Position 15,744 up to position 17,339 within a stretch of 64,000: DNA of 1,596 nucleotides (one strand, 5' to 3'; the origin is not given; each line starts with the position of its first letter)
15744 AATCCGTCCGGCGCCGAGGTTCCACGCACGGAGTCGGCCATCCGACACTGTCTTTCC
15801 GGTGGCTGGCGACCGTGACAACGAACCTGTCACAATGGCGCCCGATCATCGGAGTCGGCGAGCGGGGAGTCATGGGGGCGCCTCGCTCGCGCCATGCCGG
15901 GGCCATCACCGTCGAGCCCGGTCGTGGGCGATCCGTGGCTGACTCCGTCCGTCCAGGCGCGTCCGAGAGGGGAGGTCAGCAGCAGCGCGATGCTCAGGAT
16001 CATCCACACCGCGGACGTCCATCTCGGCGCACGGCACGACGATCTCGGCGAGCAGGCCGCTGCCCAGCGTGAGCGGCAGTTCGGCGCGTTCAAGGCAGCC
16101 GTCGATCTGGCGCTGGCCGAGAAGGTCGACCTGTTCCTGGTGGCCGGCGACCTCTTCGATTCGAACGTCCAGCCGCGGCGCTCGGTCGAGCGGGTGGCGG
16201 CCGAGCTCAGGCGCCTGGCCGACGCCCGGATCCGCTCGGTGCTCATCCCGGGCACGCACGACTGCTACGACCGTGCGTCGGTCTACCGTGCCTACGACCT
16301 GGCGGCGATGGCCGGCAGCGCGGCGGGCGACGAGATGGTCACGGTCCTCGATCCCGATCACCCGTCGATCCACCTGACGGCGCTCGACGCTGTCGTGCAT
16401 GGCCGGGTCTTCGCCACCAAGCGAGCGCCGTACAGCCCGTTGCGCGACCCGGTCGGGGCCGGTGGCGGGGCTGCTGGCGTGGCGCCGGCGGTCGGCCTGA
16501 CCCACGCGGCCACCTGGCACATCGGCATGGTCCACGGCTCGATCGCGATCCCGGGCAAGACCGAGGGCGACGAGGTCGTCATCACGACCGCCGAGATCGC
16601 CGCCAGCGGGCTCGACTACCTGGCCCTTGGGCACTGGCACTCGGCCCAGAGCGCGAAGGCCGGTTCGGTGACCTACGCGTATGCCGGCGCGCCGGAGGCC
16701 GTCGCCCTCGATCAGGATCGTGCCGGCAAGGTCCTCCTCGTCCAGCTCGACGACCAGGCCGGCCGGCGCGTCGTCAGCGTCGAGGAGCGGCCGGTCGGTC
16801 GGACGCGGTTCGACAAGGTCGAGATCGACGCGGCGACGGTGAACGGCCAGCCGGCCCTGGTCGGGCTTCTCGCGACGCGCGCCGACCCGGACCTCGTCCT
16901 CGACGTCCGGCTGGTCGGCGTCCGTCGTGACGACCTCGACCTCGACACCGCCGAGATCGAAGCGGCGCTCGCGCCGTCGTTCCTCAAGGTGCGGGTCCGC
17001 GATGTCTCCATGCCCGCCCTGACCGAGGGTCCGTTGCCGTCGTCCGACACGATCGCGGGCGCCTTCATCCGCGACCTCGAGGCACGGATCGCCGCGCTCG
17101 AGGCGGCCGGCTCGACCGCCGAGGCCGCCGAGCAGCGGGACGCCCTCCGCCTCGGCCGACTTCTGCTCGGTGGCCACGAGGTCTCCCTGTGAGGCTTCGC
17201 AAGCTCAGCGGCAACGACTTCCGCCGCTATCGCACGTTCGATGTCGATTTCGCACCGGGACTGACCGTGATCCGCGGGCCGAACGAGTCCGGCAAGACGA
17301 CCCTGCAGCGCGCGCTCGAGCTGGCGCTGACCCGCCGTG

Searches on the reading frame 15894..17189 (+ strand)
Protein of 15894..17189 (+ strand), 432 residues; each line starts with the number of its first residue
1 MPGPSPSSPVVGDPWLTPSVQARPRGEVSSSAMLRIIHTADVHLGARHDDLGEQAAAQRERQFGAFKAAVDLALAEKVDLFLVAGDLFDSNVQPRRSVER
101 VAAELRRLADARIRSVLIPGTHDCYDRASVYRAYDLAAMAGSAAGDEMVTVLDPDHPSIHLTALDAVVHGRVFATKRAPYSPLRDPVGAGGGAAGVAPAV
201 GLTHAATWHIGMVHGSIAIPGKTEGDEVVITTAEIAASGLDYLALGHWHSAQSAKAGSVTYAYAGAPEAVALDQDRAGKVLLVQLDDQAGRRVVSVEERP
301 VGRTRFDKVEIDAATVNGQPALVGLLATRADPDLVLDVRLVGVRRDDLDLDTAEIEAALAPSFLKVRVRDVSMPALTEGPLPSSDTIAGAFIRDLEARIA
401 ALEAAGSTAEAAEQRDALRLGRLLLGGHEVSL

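Call 60: find_encoding_contigs(protein=window:15894-17189:+, flank=10000, max_places=3)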
Protein window:15894-17189:+ (432 aa): no gene with exactly this product is on record in the collection.
